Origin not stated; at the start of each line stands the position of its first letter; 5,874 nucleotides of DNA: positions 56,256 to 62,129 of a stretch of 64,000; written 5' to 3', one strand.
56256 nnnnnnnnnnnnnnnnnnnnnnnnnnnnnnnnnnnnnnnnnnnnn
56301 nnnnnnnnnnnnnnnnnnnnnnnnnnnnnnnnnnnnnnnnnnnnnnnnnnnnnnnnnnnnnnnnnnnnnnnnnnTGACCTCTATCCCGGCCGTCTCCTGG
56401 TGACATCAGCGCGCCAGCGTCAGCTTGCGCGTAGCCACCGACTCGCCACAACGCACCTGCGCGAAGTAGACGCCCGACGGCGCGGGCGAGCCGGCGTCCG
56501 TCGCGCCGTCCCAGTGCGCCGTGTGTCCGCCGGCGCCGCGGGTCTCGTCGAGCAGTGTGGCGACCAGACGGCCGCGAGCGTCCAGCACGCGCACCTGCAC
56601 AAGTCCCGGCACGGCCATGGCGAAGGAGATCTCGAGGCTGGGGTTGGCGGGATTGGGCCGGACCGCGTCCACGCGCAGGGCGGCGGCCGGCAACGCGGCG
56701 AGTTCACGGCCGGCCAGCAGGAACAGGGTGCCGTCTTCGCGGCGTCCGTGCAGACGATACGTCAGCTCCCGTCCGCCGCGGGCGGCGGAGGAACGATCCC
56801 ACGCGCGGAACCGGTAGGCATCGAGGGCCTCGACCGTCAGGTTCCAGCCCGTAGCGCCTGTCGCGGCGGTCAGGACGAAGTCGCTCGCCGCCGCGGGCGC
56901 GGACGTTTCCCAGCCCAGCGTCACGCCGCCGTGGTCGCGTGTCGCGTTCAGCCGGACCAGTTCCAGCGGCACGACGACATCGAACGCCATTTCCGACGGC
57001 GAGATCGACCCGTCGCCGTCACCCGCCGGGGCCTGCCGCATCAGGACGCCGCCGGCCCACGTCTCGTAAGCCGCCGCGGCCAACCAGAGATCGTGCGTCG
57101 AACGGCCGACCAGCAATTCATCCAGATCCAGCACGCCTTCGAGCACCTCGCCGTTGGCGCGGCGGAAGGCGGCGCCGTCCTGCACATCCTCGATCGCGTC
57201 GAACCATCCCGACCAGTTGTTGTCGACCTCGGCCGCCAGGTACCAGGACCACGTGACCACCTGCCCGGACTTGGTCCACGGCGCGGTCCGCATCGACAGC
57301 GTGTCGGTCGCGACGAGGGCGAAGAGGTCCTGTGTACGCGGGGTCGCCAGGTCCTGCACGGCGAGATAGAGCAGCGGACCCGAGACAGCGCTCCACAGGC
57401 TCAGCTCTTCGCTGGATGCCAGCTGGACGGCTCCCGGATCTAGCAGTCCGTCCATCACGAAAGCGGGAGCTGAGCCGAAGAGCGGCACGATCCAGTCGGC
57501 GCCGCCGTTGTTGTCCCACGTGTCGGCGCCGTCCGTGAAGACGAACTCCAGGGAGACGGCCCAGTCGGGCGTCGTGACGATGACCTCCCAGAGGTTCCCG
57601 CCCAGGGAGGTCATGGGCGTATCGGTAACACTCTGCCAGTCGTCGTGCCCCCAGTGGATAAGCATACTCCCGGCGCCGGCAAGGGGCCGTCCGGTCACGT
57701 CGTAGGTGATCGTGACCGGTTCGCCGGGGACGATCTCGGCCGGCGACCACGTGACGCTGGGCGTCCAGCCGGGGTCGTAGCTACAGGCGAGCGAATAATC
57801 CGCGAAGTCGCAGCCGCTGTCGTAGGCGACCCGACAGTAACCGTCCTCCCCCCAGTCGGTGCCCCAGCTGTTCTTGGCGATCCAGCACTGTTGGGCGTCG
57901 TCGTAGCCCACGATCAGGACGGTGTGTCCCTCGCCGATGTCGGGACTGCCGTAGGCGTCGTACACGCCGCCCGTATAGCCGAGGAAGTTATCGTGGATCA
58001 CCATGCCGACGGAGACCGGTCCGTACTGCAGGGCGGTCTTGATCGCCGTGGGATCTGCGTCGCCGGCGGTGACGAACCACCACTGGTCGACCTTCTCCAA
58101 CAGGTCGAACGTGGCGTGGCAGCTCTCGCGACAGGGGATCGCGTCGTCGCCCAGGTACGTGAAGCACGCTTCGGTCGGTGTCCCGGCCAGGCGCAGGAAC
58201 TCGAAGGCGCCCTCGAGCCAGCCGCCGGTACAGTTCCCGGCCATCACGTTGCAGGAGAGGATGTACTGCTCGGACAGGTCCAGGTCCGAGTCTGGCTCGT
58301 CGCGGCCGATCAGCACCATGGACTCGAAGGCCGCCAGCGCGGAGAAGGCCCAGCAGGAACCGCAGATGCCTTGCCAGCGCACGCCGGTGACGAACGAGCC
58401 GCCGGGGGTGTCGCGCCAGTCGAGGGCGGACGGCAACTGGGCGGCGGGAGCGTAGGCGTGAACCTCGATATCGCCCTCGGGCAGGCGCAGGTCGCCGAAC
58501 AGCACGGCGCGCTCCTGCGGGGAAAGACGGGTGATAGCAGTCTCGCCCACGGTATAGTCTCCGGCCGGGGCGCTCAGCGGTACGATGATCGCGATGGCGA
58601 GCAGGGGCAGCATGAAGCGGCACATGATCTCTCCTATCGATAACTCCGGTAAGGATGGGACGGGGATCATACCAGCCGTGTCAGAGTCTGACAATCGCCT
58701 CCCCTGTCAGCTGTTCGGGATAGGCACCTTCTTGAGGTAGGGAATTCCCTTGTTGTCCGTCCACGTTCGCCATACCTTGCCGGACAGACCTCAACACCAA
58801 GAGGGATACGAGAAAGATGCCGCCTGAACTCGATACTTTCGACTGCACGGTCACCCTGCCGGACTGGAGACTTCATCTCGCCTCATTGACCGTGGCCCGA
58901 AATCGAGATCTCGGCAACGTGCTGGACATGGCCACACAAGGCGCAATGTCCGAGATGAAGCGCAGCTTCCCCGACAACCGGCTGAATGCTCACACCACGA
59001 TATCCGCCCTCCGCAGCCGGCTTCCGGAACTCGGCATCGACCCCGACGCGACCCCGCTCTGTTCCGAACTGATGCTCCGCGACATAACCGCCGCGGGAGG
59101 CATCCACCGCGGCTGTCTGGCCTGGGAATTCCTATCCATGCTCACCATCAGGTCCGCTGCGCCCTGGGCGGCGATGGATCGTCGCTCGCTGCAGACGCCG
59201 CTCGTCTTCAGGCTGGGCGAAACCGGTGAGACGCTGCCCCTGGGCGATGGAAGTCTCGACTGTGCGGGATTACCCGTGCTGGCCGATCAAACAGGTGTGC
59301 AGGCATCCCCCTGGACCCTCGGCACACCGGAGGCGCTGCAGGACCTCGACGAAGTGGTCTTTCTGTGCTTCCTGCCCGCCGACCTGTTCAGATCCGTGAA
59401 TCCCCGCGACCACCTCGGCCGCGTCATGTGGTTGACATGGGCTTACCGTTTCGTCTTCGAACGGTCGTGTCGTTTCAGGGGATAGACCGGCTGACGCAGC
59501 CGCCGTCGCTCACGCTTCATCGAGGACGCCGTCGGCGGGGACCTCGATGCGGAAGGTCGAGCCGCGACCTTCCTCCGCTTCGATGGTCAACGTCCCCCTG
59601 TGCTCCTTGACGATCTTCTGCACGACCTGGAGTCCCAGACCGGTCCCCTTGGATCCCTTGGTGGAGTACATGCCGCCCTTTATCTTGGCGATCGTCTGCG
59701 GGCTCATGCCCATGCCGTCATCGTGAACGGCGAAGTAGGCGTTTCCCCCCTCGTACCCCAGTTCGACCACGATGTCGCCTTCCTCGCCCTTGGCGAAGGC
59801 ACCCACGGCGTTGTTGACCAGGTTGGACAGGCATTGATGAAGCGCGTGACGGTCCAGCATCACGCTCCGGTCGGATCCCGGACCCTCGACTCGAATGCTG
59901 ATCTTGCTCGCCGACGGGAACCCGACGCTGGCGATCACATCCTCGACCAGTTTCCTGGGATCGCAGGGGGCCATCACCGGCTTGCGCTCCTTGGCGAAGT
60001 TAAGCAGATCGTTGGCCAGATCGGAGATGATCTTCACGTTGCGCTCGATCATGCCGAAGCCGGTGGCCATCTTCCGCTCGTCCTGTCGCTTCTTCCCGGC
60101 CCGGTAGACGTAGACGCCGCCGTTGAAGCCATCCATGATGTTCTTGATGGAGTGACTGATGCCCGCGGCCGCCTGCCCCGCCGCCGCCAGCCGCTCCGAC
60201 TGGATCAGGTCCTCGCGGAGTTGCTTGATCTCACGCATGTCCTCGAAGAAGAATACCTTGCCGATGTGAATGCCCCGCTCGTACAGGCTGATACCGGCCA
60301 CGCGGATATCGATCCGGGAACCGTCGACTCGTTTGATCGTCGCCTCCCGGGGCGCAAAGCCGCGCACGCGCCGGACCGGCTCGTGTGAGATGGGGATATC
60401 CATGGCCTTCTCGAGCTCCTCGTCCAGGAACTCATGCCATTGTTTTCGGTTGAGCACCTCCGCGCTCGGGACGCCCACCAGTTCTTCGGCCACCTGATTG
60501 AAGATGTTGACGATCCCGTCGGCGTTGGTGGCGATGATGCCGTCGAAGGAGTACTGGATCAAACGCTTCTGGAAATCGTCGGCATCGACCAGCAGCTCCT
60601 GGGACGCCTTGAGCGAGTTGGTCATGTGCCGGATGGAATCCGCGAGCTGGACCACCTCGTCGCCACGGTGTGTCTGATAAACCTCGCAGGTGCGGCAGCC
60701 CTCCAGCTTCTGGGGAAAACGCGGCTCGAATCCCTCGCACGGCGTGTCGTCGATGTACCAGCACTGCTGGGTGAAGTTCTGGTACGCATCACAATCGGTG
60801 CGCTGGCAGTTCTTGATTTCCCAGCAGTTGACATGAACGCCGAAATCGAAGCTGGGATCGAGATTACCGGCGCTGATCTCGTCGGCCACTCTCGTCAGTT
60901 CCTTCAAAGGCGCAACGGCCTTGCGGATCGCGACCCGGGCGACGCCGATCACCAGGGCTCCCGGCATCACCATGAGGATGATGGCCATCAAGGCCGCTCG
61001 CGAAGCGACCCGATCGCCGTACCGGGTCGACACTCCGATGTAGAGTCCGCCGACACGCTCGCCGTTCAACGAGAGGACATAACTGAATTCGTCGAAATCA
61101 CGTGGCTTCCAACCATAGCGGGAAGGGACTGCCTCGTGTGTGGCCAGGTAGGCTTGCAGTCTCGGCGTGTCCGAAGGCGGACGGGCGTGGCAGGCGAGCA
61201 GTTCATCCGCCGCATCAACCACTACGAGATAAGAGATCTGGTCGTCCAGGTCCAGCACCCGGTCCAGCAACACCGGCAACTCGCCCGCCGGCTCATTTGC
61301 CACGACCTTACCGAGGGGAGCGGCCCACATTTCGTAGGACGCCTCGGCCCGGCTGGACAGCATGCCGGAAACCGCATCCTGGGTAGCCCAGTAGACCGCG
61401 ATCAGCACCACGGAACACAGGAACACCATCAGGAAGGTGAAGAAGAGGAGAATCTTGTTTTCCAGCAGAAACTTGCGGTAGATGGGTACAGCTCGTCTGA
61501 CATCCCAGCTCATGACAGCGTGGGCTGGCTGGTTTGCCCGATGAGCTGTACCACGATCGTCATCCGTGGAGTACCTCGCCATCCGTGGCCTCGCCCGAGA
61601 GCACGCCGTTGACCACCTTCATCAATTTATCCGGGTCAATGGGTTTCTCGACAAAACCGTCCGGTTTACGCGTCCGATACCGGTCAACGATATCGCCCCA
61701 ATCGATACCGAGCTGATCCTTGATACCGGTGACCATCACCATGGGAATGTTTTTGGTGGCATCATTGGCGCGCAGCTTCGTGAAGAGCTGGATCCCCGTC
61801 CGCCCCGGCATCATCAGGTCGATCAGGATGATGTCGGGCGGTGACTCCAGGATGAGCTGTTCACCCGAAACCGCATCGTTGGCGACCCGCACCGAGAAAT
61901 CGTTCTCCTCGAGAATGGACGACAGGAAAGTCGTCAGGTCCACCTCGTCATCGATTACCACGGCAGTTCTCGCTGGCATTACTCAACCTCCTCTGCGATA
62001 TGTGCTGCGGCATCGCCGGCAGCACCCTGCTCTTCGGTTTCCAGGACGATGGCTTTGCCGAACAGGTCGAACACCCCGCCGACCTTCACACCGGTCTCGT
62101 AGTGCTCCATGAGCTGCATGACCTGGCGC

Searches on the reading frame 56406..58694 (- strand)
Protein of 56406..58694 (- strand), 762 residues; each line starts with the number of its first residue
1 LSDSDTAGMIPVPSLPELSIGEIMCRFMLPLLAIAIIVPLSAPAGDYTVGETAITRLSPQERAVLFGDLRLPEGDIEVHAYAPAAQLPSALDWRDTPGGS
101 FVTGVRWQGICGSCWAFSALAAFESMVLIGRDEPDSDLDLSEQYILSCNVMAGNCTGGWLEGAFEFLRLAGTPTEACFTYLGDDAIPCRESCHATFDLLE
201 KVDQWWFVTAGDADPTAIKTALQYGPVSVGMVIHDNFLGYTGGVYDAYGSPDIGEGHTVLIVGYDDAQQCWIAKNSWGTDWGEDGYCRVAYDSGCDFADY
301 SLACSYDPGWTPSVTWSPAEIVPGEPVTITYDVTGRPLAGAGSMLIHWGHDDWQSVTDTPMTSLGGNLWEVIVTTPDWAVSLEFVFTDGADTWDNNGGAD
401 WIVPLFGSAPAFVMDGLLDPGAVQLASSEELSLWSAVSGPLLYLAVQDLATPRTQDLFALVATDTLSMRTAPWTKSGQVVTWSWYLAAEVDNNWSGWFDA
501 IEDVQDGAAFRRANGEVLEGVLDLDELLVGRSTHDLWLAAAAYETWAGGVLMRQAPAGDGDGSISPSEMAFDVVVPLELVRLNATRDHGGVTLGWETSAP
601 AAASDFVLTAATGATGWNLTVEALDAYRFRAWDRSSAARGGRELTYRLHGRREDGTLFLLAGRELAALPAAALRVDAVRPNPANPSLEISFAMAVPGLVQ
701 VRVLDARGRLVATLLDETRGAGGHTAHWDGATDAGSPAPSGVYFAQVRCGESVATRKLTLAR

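Call 28: search_protein_families(library=pfam, proteins=[window:56406-58694:-], max_evalue=0.01)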
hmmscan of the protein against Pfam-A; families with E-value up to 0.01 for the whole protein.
window:56406-58694:- (762 aa): 4 families
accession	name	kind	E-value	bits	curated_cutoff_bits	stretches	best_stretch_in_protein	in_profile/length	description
PF00112.29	Peptidase_C1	-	9e-48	163.7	20.7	1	87-299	1-214/220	Papain family cysteine protease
PF13860.13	FlgD_ig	-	7.7e-08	32.6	27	1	699-747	25-73/79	FlgD Ig-like domain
PF16760.10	CBM53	-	4.8e-07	30.4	27.6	1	328-384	2-57/57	Starch/carbohydrate-binding module (family 53)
PF18962.6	Por_Secre_tail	-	0.0066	17.2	27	0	680-758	3-73/75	Secretion system C-terminal sorting domain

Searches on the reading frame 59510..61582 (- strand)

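Call 28: search_protein_families(library=pfam, proteins=[window:59510-61582:-], max_evalue=0.01)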
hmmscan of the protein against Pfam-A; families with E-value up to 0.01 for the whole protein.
window:59510-61582:- (690 aa): 7 families
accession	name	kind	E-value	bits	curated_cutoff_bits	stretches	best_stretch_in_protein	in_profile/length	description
PF02518.31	HATPase_c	-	4.2e-23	82.3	26.4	1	577-683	2-109/111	Histidine kinase-, DNA gyrase B-, and HSP90-like ATPase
PF00672.30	HAMP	-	4.2e-07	30.6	25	1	219-245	3-29/53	HAMP domain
PF24820.1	Diguanyl_cycl_sensor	-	8.1e-07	29.4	28.1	1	341-428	1-91/109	Diguanylate cyclase-like sensor domain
PF00989.32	PAS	-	9.2e-07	29.3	22.6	1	340-449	5-113/113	PAS fold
PF14501.12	HATPase_c_5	-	1.1e-05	25.7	22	1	578-672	3-93/102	GHKL domain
PF13426.13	PAS_9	-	5e-05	24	27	1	347-451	2-103/103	PAS domain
PF13581.12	HATPase_c_2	-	0.0022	18.4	27.4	1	580-661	31-112/127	Histidine kinase-like ATPase domain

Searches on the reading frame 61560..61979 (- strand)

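Call 28: search_protein_families(library=pfam, proteins=[window:61560-61979:-], max_evalue=0.01)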
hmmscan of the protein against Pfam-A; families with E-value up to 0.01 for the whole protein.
window:61560-61979:- (139 aa): 1 family
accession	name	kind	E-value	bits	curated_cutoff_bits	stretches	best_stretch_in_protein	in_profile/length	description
PF00072.30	Response_reg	-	7.4e-19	68.4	30.2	1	7-123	2-110/111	Response regulator receiver domain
